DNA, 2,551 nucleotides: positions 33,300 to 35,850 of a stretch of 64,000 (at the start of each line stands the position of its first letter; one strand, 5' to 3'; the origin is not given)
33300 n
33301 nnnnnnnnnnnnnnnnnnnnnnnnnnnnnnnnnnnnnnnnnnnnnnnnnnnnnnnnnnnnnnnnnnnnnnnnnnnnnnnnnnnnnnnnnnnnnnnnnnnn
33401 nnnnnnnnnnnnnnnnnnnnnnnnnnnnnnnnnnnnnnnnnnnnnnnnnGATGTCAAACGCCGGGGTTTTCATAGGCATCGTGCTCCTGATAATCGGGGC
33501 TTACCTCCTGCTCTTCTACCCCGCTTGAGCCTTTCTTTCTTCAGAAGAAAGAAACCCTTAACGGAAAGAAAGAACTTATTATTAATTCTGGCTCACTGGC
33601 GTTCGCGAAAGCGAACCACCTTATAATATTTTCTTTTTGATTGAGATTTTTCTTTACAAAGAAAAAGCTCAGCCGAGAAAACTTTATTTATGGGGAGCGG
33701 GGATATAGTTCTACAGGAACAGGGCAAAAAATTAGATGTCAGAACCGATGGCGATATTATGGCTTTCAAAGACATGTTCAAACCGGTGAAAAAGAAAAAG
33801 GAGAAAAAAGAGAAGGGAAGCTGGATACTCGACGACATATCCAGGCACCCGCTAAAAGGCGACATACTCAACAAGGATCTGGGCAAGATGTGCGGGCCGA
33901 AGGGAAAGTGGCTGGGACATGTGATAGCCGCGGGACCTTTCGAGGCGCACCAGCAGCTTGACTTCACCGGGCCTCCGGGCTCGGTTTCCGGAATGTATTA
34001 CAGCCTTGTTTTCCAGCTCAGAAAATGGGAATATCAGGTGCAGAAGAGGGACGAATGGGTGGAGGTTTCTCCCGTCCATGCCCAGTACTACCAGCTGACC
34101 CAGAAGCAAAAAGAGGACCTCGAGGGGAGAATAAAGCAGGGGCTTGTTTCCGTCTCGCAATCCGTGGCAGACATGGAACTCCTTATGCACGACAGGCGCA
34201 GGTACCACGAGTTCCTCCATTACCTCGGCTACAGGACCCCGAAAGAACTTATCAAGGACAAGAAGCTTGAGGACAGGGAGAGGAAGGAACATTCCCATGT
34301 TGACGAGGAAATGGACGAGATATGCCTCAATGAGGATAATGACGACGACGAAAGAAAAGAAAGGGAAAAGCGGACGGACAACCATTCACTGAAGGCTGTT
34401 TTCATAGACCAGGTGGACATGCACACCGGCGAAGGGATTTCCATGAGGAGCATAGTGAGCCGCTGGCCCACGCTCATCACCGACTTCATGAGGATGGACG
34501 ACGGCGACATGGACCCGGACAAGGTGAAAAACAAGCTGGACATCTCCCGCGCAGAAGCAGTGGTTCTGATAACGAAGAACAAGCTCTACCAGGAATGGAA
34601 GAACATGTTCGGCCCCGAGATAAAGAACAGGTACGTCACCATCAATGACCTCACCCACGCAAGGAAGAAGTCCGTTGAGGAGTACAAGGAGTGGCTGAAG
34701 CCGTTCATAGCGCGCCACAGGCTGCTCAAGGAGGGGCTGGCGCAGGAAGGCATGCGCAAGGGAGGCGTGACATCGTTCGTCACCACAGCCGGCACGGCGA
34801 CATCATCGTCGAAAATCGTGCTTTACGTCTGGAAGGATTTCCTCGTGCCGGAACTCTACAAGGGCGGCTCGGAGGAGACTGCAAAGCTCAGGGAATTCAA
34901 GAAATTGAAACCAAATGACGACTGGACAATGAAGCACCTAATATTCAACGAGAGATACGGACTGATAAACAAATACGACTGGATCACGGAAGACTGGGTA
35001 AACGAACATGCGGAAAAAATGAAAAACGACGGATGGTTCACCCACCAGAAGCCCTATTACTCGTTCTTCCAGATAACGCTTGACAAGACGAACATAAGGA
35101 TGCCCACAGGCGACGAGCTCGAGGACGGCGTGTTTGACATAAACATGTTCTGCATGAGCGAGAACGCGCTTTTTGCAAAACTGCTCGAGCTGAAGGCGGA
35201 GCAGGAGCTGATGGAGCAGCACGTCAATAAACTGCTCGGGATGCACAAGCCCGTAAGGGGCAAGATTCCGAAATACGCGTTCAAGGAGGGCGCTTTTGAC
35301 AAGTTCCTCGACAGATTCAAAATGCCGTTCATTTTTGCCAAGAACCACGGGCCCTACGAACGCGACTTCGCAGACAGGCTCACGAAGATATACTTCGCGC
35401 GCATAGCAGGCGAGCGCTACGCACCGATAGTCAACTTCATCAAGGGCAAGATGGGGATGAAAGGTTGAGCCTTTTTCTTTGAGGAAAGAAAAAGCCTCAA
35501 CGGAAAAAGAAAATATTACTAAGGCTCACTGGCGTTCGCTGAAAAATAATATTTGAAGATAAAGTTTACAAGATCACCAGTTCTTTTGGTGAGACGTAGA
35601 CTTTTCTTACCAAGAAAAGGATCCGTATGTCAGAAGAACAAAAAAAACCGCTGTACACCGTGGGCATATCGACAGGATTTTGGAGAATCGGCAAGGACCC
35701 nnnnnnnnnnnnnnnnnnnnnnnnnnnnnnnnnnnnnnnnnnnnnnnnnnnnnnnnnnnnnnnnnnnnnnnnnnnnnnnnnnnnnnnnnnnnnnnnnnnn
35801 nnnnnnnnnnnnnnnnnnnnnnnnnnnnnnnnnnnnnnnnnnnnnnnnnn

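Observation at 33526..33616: MITE-like element with exact 17-nt core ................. sitting directly on stop codons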

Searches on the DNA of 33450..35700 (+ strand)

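Call 70: search_rna_families(source=window, start=33450, end=35700, threshold=evalue, max_evalue=5)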
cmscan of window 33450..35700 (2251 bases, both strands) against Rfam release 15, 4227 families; matches with E-value up to 5: 1.
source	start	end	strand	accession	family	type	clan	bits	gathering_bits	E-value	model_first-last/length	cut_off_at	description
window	35474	35607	+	RF02615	BSR0626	Gene; sRNA;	-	23.1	155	0.3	1-128/128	no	Brucella sRNA 0626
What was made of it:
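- On Any Rfam RNA family: The only hit at E<5 in 33450-35700 was a chance match (call 70).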

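Call 86: search_rna_families(sources=[L166, L167, L168, L170, L172, L173, L174, L169, L126, L129, L132, L136], threshold=gathering)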
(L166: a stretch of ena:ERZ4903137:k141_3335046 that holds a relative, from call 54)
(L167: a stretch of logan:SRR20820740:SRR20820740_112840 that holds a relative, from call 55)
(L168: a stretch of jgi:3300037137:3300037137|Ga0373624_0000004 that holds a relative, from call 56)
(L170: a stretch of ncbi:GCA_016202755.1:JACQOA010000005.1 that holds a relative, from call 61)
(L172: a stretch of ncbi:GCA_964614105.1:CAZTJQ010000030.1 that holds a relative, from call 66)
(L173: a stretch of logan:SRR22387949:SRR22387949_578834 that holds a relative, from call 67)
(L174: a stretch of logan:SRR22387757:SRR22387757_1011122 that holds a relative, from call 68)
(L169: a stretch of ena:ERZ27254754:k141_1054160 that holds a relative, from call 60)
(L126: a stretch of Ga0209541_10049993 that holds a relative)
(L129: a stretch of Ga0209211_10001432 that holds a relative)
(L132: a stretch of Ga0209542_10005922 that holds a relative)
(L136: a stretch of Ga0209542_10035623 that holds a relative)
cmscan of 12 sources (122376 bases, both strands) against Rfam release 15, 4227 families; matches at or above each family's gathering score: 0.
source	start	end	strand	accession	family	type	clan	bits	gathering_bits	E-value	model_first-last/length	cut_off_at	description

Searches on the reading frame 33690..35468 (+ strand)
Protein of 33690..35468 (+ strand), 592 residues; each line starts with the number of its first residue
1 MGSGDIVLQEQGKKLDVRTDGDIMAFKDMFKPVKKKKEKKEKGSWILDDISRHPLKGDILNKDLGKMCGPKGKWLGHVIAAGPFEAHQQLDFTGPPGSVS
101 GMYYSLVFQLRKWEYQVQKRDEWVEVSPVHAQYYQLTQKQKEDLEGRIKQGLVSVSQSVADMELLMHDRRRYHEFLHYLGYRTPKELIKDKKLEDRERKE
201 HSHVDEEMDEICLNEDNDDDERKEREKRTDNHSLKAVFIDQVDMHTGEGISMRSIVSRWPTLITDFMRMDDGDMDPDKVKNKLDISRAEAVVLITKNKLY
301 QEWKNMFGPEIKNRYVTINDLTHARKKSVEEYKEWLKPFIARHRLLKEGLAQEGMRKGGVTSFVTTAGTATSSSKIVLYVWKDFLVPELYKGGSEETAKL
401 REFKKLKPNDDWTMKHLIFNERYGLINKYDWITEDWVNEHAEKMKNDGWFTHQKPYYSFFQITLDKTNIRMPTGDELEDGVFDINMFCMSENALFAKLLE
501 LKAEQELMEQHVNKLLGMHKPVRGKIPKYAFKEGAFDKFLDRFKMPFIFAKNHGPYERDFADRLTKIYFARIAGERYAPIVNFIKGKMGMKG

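Call 15: search_protein_families(library=pfam, proteins=[window:33690-35468:+], max_evalue=0.01)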
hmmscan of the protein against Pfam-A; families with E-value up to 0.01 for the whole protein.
window:33690-35468:+ (592 aa): 0 families

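Call 53: find_homologous_proteins(query=window:33690-35468:+, max_evalue=0.00001)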
Query window:33690-35468:+ (592 aa): 243 proteins with E <= 0.00001 among 8000 candidates; the best 120 are listed.
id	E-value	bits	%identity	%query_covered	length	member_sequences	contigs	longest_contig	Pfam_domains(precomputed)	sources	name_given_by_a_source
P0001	0.0e+0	1252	95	96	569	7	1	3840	-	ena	-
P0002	0.0e+0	1156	87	96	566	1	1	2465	-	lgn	-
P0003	0.0e+0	1096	83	96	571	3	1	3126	-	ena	-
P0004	0.0e+0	1094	83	94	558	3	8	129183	-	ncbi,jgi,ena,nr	ncbi:MAG: hypothetical protein J4400_04280 [Candidatus Aenigmarchaeota archaeon]|nr:hypothetical pro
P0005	0.0e+0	1068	80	96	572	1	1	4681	-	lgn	-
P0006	0.0e+0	1047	80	96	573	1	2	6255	-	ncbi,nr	ncbi:MAG: hypothetical protein HY517_00250 [Candidatus Aenigmarchaeota archaeon]|nr:hypothetical pro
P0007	1.4e-296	1003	75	96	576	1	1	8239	-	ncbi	-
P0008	8.4e-287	971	75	94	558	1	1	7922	-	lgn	-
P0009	8.1e-275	931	73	93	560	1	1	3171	-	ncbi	-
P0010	1.0e-274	931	79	85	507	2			-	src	-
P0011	2.5e-257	874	69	94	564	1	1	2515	-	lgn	-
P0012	2.3e-256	870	68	94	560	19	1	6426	-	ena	-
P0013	9.9e-256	868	68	93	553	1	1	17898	-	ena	-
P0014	2.3e-255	867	68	94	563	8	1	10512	-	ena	-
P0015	3.5e-255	866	68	93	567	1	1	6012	-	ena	-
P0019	2.6e-217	741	63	93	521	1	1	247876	-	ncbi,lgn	-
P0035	5.9e-197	674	58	93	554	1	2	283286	-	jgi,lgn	jgi:hypothetical protein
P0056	2.1e-179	616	54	93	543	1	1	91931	-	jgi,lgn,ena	-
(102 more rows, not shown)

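Call 54: find_encoding_contigs(protein=P0004, flank=10000, max_places=1)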
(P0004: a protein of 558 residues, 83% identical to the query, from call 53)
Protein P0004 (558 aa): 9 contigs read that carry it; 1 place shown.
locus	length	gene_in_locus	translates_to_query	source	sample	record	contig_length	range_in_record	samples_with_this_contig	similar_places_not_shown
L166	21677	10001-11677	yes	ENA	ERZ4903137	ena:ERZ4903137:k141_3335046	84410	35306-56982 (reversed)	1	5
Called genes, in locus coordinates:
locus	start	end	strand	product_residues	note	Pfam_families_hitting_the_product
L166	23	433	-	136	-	-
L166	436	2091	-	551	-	PF03485:Arg_tRNA_synt_N, PF00750:tRNA-synt_1d, PF05746:DALR_1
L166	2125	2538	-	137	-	-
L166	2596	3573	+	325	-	PF01916:DS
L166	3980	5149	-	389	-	PF01926:MMR_HSR1, PF08438:YGR210-like_G4, PF02824:TGS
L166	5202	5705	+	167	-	-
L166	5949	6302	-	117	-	-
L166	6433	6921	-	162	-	-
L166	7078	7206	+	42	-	-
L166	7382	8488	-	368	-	PF04055:Radical_SAM, PF13186:SPASM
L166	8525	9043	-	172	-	-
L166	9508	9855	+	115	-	-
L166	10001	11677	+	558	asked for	-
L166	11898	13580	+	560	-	PF01261:AP_endonuc_2 (weak)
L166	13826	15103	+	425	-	PF01909:NTP_transf_2, PF18765:Polbeta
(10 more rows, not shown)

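Call 55: find_encoding_contigs(protein=P0019, flank=10000, max_places=1)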
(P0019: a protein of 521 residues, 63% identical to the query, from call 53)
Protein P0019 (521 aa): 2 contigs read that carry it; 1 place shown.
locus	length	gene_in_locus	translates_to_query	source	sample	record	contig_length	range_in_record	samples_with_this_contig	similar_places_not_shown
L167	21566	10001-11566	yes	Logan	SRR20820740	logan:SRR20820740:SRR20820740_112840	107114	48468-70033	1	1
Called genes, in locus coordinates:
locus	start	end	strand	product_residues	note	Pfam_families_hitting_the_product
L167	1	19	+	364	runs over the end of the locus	PF04894:Nre_N, PF04895:Nre_C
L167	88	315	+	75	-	-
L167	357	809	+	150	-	-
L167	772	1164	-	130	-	-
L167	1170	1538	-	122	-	-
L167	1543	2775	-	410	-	-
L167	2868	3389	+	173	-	PF13489:Methyltransf_23, PF13847:Methyltransf_31 (faint), PF08241:Methyltransf_11, PF13649:Methyltransf_25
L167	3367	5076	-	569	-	PF03485:Arg_tRNA_synt_N, PF00750:tRNA-synt_1d, PF05746:DALR_1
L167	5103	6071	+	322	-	PF01916:DS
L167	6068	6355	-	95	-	-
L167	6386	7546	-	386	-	PF01926:MMR_HSR1, PF08438:YGR210-like_G4, PF02824:TGS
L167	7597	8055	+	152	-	PF07650:KH_2 (faint), PF00013:KH_1 (weak)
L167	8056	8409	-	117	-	-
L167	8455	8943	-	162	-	-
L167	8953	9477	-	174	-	-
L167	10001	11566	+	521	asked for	-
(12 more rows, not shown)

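Call 56: find_encoding_contigs(protein=P0035, flank=10000, max_places=1)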
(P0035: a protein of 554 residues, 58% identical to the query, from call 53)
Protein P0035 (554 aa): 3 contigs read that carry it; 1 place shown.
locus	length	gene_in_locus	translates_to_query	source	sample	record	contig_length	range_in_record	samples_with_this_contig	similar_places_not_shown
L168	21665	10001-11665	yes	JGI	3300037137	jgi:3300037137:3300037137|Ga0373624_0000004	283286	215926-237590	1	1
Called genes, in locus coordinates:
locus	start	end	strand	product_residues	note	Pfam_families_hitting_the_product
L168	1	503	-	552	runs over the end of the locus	PF03485:Arg_tRNA_synt_N, PF00750:tRNA-synt_1d, PF05746:DALR_1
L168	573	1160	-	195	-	PF01862:PvlArgDC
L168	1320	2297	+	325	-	PF01916:DS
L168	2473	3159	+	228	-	-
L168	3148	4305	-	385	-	PF01926:MMR_HSR1, PF02421:FeoB_N (weak), PF08438:YGR210-like_G4, PF02824:TGS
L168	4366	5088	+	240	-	-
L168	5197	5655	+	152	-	PF26594:KH_NusA_2nd (faint)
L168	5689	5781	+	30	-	-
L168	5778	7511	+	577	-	PF04068:Fer4_RLI, PF00037:Fer4, PF12837:Fer4_6 (weak), PF00005:ABC_tran, PF02463:SMC_N, PF13175:AAA_15 (faint), PF13304:AAA_21 (faint), PF00005:ABC_tran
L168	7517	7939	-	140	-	-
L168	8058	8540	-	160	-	-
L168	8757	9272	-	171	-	-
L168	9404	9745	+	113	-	-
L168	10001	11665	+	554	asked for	-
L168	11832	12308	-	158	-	PF01467:CTP_transf_like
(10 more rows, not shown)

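Call 60: find_encoding_contigs(protein=P0001, flank=10000, max_places=2)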
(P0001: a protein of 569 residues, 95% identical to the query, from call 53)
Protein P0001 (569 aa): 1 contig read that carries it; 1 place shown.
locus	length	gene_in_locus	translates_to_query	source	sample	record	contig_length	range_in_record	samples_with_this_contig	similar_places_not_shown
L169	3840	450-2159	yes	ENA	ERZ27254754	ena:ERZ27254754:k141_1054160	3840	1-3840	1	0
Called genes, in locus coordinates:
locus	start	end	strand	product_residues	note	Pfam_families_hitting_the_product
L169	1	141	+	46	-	?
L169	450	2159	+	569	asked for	-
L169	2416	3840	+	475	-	?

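Call 61: find_encoding_contigs(protein=P0006, flank=10000, max_places=2)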
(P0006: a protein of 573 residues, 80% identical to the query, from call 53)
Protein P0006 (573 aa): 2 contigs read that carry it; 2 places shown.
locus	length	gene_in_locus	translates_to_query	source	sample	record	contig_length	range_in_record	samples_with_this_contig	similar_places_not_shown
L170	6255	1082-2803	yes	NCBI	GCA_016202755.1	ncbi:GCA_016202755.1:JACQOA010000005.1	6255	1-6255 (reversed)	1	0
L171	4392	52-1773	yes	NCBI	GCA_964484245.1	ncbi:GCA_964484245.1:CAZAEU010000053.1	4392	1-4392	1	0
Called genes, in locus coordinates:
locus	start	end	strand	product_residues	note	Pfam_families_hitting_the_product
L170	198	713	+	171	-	-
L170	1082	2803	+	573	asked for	-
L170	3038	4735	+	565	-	PF01261:AP_endonuc_2 (faint)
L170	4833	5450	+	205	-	PF08279:HTH_11 (faint)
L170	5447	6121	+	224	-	PF09970:DUF2204 (weak), PF19502:DUF6036 (weak)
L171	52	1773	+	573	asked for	-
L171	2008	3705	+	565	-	PF01261:AP_endonuc_2 (faint)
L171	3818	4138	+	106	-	-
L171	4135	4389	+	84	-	-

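Call 62: find_encoding_contigs(protein=P0013, flank=10000, max_places=2)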
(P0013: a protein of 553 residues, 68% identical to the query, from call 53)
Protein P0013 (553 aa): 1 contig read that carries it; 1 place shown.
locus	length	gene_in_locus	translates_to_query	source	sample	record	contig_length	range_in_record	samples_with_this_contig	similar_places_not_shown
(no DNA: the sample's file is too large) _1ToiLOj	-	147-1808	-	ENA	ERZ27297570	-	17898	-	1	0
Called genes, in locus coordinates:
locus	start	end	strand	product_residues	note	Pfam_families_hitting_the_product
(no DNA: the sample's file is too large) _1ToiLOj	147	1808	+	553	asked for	-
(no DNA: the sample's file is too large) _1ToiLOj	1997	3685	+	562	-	PF01261:AP_endonuc_2 (faint)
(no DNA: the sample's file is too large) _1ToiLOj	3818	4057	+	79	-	PF02697:VAPB_antitox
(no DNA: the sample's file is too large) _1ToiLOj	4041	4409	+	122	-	PF01850:PIN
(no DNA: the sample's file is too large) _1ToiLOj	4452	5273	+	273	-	-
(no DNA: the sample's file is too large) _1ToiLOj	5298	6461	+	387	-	PF01909:NTP_transf_2, PF18765:Polbeta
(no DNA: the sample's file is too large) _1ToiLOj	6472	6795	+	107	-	-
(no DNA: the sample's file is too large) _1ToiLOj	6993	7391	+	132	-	-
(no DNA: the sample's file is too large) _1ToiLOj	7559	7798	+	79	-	-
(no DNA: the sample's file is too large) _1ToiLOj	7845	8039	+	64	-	-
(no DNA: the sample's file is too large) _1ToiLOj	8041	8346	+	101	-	-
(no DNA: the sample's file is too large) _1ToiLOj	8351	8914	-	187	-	PF01015:Ribosomal_S3Ae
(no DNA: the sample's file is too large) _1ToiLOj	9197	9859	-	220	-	-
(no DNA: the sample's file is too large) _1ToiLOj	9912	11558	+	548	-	PF04675:DNA_ligase_A_N, PF01068:DNA_ligase_A_M, PF04679:DNA_ligase_A_C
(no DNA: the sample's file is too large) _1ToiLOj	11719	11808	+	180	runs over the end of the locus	-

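Call 66: find_encoding_contigs(protein=P0007, flank=10000, max_places=1)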
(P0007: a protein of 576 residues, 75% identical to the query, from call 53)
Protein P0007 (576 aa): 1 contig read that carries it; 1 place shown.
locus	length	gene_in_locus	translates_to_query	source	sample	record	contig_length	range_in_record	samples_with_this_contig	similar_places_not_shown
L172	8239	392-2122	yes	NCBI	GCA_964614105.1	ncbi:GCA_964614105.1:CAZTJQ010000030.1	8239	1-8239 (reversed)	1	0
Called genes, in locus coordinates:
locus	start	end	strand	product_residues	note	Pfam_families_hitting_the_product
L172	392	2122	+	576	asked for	-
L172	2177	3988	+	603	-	PF01261:AP_endonuc_2 (faint)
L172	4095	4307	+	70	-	-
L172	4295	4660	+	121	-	PF01850:PIN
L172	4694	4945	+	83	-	PF02697:VAPB_antitox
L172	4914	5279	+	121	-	PF01850:PIN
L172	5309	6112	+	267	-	-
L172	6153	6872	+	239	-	-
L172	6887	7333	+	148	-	-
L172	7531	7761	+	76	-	-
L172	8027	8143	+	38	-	-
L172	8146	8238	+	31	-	?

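Call 67: find_encoding_contigs(protein=P0008, flank=10000, max_places=1)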
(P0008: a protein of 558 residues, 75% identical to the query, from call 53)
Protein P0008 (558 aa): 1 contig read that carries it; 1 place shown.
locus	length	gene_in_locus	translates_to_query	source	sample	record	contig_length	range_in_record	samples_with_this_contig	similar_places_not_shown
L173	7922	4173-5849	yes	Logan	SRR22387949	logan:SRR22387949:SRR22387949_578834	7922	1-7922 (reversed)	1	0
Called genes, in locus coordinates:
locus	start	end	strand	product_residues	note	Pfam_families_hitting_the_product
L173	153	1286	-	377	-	PF00082:Peptidase_S8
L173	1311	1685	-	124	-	-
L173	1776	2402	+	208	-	-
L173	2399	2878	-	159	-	-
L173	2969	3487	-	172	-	-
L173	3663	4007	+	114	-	-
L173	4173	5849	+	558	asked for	-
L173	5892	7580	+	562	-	PF01261:AP_endonuc_2 (faint)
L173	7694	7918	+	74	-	PF02697:VAPB_antitox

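Call 68: find_encoding_contigs(protein=P0005, flank=10000, max_places=1)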
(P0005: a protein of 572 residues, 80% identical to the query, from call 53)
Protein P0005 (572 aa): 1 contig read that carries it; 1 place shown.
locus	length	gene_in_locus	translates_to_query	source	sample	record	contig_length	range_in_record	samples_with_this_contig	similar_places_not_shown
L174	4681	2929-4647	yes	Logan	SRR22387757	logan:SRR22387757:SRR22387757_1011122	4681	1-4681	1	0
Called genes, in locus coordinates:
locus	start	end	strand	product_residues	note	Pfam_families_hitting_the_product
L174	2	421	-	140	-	?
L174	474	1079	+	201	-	PF04199:Cyclase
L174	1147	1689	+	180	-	-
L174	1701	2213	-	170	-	-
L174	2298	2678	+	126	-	-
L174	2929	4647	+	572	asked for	-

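Call 94: find_encoding_contigs(protein=P0056, flank=10000, max_places=1)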
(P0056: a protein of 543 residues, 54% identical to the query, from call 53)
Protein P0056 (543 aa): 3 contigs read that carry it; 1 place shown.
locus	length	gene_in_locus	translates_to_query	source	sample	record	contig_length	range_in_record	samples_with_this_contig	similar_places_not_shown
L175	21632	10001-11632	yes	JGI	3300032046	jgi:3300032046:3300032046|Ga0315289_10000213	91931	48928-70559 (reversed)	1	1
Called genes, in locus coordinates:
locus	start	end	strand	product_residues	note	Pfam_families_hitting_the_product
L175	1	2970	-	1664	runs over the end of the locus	PF17957:Big_7 (weak), PF19077:Big_13 (faint)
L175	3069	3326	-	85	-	PF05016:ParE_toxin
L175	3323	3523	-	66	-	-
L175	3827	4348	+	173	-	PF01909:NTP_transf_2, PF18765:Polbeta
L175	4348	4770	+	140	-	-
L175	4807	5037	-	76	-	PF07927:HicA_toxin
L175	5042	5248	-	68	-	PF15919:HicB_lk_antitox (weak)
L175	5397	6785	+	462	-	-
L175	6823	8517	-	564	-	-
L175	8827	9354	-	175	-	-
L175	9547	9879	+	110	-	-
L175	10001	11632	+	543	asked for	-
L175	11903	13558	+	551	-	PF01261:AP_endonuc_2 (weak)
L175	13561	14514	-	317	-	PF13517:FG-GAP_3 (faint)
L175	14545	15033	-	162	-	PF01467:CTP_transf_like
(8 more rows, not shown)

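Call 96: find_encoding_contigs(protein=P0014, flank=10000, max_places=1)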
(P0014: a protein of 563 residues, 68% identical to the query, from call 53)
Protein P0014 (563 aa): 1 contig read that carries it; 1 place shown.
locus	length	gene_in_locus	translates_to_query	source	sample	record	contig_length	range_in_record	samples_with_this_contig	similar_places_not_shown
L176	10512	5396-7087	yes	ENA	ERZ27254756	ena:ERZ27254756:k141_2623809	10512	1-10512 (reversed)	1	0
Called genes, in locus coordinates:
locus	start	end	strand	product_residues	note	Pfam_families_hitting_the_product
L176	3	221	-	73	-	?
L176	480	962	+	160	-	PF00013:KH_1 (faint)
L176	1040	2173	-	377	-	PF00082:Peptidase_S8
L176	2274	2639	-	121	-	-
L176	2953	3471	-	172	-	-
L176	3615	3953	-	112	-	-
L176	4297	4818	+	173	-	-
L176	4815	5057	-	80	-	-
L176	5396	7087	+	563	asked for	-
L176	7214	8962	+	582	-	PF01261:AP_endonuc_2 (faint)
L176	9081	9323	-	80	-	-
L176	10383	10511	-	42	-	?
